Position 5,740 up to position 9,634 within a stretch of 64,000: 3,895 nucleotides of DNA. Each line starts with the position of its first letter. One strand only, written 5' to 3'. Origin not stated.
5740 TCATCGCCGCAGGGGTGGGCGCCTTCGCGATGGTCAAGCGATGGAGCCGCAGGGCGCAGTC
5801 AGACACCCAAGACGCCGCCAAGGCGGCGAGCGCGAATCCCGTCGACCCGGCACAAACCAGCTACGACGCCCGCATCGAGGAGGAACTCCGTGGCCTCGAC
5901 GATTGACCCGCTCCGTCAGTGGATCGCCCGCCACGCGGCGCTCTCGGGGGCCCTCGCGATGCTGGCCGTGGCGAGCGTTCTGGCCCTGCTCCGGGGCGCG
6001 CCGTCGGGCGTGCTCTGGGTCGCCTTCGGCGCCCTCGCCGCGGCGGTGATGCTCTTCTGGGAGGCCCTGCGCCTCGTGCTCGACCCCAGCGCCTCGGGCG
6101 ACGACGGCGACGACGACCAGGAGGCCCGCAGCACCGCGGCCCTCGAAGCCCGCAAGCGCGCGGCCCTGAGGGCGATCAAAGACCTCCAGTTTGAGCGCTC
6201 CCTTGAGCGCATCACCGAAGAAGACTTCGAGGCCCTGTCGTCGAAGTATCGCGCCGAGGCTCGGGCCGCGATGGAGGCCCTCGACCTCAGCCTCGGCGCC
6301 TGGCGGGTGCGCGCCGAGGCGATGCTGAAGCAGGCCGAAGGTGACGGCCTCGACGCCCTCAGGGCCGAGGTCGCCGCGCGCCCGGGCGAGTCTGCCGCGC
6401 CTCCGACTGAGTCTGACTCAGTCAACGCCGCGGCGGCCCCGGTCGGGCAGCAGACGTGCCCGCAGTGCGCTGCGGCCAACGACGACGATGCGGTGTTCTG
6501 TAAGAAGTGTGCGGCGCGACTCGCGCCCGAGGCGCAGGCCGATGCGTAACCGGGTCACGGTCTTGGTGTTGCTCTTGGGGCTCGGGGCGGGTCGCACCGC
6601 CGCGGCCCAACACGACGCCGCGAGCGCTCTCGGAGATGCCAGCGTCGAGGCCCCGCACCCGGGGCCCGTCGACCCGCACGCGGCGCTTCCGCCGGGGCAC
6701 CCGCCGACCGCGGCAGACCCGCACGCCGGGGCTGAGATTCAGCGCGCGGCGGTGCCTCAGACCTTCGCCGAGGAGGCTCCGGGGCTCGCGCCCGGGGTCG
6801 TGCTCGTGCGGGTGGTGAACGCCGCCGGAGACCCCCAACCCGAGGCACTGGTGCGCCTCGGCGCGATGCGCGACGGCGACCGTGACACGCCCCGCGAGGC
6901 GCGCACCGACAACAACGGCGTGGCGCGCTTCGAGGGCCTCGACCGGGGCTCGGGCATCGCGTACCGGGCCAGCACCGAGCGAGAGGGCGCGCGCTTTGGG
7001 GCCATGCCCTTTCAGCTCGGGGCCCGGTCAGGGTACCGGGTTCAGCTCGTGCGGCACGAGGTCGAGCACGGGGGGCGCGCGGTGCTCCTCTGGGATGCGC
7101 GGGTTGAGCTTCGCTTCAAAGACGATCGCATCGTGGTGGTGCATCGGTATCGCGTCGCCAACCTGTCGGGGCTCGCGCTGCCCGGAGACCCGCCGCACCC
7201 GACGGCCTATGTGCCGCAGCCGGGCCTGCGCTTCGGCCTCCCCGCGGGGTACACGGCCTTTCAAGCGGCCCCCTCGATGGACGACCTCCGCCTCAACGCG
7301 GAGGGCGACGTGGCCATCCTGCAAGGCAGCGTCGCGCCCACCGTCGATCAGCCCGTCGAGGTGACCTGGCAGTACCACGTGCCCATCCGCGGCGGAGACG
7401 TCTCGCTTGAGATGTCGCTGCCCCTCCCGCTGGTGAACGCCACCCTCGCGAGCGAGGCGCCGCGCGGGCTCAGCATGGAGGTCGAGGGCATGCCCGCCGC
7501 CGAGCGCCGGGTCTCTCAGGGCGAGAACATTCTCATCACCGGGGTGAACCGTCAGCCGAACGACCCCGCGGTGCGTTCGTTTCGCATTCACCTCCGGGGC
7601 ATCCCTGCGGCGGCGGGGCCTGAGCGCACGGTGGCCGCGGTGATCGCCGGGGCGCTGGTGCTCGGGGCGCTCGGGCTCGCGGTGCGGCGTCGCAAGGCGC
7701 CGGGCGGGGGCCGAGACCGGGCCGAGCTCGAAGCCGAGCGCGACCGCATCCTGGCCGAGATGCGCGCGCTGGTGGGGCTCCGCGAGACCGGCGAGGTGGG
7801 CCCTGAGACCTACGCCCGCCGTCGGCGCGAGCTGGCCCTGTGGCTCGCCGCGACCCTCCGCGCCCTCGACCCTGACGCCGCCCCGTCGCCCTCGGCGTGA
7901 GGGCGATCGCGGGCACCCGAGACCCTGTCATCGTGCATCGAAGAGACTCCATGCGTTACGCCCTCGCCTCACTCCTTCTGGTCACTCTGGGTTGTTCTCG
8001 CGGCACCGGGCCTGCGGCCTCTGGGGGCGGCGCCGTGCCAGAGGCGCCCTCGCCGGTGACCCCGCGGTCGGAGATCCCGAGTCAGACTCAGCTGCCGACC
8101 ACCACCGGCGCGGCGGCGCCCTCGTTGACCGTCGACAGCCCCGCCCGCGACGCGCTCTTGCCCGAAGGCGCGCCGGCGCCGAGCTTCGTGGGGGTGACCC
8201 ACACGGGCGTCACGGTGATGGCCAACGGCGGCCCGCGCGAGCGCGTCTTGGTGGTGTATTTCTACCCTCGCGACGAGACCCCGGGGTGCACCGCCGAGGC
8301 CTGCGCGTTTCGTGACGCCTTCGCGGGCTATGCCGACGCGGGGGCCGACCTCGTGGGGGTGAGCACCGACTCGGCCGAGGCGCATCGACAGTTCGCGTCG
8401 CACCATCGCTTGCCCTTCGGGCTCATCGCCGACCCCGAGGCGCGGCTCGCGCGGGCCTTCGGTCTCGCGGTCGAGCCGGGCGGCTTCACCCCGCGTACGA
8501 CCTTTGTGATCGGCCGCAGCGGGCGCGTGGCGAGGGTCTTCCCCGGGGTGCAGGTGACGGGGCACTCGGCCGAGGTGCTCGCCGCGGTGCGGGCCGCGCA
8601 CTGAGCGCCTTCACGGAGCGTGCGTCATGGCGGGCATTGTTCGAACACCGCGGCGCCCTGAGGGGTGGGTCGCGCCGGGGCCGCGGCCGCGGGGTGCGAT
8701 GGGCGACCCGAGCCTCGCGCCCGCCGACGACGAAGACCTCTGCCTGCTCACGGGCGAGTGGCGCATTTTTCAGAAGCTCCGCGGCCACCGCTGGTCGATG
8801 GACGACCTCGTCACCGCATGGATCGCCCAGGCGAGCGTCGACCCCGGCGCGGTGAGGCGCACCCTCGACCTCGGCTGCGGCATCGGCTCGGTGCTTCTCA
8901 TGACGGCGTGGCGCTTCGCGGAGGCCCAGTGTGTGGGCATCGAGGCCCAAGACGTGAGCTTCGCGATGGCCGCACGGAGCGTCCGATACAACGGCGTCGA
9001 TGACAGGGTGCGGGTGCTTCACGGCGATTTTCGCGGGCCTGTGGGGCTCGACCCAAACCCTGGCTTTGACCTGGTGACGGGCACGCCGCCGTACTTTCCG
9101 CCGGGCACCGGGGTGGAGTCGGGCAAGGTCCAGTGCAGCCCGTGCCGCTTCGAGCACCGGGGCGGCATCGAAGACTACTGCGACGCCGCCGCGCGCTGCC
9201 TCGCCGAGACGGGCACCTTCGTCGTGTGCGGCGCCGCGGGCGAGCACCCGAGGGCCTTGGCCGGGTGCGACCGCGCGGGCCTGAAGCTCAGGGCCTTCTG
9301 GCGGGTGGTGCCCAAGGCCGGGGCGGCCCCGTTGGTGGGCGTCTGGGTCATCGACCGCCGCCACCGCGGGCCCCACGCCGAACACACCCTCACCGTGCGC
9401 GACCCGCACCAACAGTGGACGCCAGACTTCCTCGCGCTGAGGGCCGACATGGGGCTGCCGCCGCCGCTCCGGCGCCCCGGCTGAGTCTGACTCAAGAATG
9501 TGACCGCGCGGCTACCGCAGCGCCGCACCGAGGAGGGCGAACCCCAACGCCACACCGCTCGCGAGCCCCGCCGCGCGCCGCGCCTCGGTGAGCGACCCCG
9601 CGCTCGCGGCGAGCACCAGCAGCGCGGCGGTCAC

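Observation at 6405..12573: Local array of a 15-bp AT-rich palindrome, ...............: 7 copies in 6.2 kb, mostly inside genes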

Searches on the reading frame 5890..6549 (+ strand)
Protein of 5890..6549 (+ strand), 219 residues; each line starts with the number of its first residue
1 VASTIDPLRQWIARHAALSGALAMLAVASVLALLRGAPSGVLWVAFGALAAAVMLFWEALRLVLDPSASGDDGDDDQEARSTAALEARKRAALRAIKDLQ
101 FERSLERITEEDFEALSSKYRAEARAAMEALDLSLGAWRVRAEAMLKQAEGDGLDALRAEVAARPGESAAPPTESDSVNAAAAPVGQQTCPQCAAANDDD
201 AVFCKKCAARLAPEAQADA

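Call 51: search_protein_families(library=pfam, proteins=[window:5890-6549:+], max_evalue=0.01)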
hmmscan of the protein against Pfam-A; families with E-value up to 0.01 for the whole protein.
window:5890-6549:+ (219 aa): 5 families
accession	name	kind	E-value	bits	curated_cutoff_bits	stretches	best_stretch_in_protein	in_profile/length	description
PF24463.1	DUF7577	-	2.3e-06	27.6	28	1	188-211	3-26/27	Domain of unknown function (DUF7577)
PF13240.11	Zn_Ribbon_1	-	2.3e-05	24.5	25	1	190-211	2-23/23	zinc-ribbon domain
PF13248.11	Zn_ribbon_3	-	8.7e-05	22.3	27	1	188-207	3-22/26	zinc-ribbon domain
PF12773.13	DZR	-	0.00044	20.8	27.3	1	190-212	1-23/45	Double zinc ribbon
PF24460.1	DUF7575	-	0.001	18.8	28.5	1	186-211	2-27/28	Domain of unknown function (DUF7575)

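Call 74: search_protein_families(library=ncbifam, proteins=[window:5890-6549:+], max_evalue=0.001)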
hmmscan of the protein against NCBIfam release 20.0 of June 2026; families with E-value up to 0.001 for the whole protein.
window:5890-6549:+ (219 aa): 0 families

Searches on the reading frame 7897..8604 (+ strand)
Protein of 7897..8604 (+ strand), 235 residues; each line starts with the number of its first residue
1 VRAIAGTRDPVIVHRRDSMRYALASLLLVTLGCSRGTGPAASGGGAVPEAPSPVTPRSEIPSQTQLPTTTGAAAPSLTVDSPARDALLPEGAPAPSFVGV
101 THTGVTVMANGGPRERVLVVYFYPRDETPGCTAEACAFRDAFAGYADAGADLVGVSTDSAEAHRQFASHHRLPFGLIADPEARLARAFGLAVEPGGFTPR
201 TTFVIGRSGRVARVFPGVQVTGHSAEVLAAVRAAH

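Call 8: search_protein_families(library=pfam, proteins=[window:7897-8604:+])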
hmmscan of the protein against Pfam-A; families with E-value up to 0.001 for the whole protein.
window:7897-8604:+ (235 aa): 2 families
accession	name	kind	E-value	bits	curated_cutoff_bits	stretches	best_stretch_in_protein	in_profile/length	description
PF00578.27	AhpC-TSA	-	5.3e-29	101.1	26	1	91-212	2-122/124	AhpC/TSA family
PF08534.16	Redoxin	-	2e-18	67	26.6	1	90-222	2-139/148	Redoxin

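Call 74: search_protein_families(library=ncbifam, proteins=[window:7951-8604:+], max_evalue=0.001)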
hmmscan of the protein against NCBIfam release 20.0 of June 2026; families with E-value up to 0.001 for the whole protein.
window:7951-8604:+ (217 aa): 10 families
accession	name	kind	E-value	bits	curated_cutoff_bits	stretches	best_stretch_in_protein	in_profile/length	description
NF053650.1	PerredPrxQDein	equivalog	1.6e-28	99.5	260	1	97-215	21-144/148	thioredoxin-dependent peroxiredoxin PrxQ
NF006960.0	PRK09437.1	equivalog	3.1e-22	79.2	140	1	70-214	4-153/156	thioredoxin-dependent thiol peroxidase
NF009669.0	PRK13190.1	equivalog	3.8e-13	49.1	261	1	76-194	9-131/203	putative peroxiredoxin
NF009668.0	PRK13189.1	equivalog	5.2e-12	45.5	211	1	73-214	13-161/224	peroxiredoxin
TIGR03137.1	AhpC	equivalog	3e-11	43.4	272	1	100-216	34-155/187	alkyl hydroperoxide reductase subunit C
NF009670.0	PRK13191.1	equivalog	1.4e-08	34.6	374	1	96-215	32-159/215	putative peroxiredoxin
NF040737.1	peroxi_PrxU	equivalog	3.3e-07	30.3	270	1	91-193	59-168/233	thioredoxin-dependent peroxiredoxin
NF010122.0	PRK13599.1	equivalog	5.5e-06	25.9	456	1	76-215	13-159/220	peroxiredoxin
NF011576.0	PRK15000.1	subfamily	2.9e-05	23.9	301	1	99-193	36-137/200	peroxiredoxin C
NF002854.0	PRK03147.1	subfamily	3.8e-05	23.7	170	1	111-205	75-164/176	thiol-disulfide oxidoreductase ResA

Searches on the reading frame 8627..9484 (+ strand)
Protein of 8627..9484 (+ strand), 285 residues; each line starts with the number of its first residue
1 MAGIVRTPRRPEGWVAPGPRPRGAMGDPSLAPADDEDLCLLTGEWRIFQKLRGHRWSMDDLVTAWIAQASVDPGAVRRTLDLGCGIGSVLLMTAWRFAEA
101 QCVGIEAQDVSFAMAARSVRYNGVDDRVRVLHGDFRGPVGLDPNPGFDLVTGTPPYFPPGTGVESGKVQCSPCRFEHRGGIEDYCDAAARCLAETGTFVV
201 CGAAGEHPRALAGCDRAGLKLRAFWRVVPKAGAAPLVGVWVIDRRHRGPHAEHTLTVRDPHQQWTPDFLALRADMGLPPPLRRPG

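Call 8: search_protein_families(library=pfam, proteins=[window:8627-9484:+])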
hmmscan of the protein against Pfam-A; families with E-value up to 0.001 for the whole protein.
window:8627-9484:+ (285 aa): 2 families
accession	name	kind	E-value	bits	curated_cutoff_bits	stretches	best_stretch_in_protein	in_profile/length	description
PF13649.12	Methyltransf_25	-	1.8e-06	29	27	1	80-151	2-69/97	Methyltransferase domain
PF05175.20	MTS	-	3.4e-05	24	23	1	75-155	31-107/170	Methyltransferase small domain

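Call 74: search_protein_families(library=ncbifam, proteins=[window:8627-9484:+], max_evalue=0.001)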
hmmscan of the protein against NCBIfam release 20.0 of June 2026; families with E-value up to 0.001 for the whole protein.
window:8627-9484:+ (285 aa): 11 families
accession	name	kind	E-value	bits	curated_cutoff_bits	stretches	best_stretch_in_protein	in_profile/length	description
NF047853.1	tRm6a37MtseTrmN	equivalog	3.2e-11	43.4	350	1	75-274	43-239/244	tRNA(1)(Val) (adenine(37)-N(6))-methyltransferase TrmN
TIGR03534.1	RF_mod_PrmC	equivalog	7.1e-10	38.8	199.1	1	61-159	76-169/253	peptide chain release factor N(5)-glutamine methyltransferase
NF050150.1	RiPP_MTase_ApyS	equivalog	1.7e-09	37.3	400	1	75-138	141-204/323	RiPP biosynthesis methyltransferase ApyS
TIGR03533.1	L3_gln_methyl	equivalog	7.5e-07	28.8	229.7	1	59-157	106-200/284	50S ribosomal protein L3 N(5)-glutamine methyltransferase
NF041081.1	prot_lys_mtase_Arch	equivalog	5.3e-06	26.6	200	1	80-135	14-69/142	protein-lysine N-methyltransferase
TIGR04543.1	ketoArg_3Met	equivalog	1.2e-05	24.6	425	1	73-131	147-205/336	2-ketoarginine methyltransferase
TIGR00091.1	TIGR00091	equivalog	3.3e-05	23.3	112.65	1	79-134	20-74/194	tRNA (guanosine(46)-N7)-methyltransferase TrmB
NF043040.1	corrin_prot_MT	hypoth_equivalog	4e-05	23.1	180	1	64-151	32-115/216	corrinoid protein-associated methyltransferase CpaM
TIGR00536.1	hemK_fam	subfamily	4.9e-05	22.5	115.5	1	55-157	95-193/286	HemK family protein methyltransferase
NF011529.0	PRK14968.1-3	equivalog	0.00046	19.7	162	1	78-159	37-111/198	putative methyltransferase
NF010703.0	PRK14103.1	equivalog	0.00052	19.5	320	1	70-128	24-78/256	trans-aconitate 2-methyltransferase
